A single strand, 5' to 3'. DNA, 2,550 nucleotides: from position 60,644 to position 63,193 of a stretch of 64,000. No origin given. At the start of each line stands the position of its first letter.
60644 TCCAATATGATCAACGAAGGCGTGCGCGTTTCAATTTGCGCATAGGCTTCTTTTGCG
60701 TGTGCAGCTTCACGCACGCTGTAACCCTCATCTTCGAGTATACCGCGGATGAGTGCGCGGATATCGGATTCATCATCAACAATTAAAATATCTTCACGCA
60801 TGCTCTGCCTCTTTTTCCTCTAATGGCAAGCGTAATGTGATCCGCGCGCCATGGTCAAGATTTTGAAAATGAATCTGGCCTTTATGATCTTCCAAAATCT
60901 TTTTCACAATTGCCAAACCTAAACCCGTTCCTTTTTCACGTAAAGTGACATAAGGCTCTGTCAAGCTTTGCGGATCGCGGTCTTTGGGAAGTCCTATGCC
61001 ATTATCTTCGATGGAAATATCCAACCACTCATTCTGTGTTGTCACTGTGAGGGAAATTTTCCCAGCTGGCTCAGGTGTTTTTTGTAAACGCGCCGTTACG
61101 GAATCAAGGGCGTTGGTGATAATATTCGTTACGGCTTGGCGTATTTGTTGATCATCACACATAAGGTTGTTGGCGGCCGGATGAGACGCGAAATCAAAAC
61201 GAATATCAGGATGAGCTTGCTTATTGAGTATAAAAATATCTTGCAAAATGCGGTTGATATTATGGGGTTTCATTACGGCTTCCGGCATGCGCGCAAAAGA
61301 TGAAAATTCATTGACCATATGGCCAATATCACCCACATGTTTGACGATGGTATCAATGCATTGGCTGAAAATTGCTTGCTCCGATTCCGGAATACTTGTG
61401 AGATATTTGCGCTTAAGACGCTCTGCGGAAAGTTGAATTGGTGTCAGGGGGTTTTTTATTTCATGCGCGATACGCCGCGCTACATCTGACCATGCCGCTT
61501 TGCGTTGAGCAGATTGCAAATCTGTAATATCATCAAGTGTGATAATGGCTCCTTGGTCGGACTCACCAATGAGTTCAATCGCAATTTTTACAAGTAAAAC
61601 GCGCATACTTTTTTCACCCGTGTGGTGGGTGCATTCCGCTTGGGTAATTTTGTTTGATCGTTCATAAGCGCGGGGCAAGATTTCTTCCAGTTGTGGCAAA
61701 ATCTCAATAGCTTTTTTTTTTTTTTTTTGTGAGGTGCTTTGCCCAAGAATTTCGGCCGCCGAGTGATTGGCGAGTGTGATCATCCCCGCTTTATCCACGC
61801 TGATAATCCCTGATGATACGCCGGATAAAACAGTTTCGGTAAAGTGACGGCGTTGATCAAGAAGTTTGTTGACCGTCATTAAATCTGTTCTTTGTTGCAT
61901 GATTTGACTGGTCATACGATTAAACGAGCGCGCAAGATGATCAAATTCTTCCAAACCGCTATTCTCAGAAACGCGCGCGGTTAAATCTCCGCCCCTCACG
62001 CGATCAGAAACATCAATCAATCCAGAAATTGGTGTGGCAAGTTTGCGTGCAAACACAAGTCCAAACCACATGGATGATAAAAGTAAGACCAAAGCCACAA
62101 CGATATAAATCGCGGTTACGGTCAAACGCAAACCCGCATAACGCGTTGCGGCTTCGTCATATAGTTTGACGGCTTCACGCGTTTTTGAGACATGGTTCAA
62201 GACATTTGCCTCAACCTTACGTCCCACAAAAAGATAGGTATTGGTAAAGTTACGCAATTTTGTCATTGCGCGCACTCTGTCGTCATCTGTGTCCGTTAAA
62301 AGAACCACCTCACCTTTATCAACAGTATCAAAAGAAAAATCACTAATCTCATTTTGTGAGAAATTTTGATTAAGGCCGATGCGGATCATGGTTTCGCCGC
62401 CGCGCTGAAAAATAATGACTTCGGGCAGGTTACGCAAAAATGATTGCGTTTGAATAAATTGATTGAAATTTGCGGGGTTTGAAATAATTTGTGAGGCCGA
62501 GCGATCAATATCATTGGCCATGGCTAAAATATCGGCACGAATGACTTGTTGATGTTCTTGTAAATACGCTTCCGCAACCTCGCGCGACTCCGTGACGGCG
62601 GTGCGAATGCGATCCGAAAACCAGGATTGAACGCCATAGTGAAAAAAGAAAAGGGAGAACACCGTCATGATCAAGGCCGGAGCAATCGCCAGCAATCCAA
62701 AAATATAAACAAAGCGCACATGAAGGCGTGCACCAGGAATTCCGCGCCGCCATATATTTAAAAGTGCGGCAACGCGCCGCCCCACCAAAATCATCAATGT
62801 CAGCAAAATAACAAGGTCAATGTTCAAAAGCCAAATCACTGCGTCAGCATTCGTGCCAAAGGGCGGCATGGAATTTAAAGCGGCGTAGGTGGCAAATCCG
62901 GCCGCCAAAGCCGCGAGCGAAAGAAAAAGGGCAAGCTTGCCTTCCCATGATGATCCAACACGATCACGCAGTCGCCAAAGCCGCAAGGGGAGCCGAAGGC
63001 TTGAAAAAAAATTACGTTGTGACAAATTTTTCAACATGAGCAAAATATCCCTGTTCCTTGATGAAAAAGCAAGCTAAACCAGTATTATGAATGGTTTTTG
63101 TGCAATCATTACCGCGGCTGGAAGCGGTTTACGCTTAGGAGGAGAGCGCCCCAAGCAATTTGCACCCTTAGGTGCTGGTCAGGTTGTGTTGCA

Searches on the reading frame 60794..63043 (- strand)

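Call 25: search_protein_families(library=pfam, proteins=[window:60794-63043:-], max_evalue=0.001)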
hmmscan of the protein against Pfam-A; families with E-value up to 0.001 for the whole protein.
window:60794-63043:- (749 aa): 8 families
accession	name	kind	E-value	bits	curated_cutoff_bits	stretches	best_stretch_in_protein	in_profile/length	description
PF19312.4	NtrY_N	-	2.3e-46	158.9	23.2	1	41-318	8-290/291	NtrY N-terminal region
PF02518.31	HATPase_c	-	4.1e-22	79.2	26.4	1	630-742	2-110/111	Histidine kinase-, DNA gyrase B-, and HSP90-like ATPase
PF00512.31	HisKA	-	3.9e-10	40.1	26.9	1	519-586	3-63/66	His Kinase A (phospho-acceptor) domain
PF00672.30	HAMP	-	3.5e-08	34.1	25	1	331-381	2-51/53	HAMP domain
PF00989.32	PAS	-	2.4e-05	24.7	22.6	1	403-506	4-113/113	PAS fold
PF14501.12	HATPase_c_5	-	4.9e-05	23.6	22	1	637-730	5-92/102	GHKL domain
PF13581.12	HATPase_c_2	-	6.4e-05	23.4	27.4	1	632-723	30-113/127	Histidine kinase-like ATPase domain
PF13188.13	PAS_8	-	0.00029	21.1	21.8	1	403-457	4-55/65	PAS domain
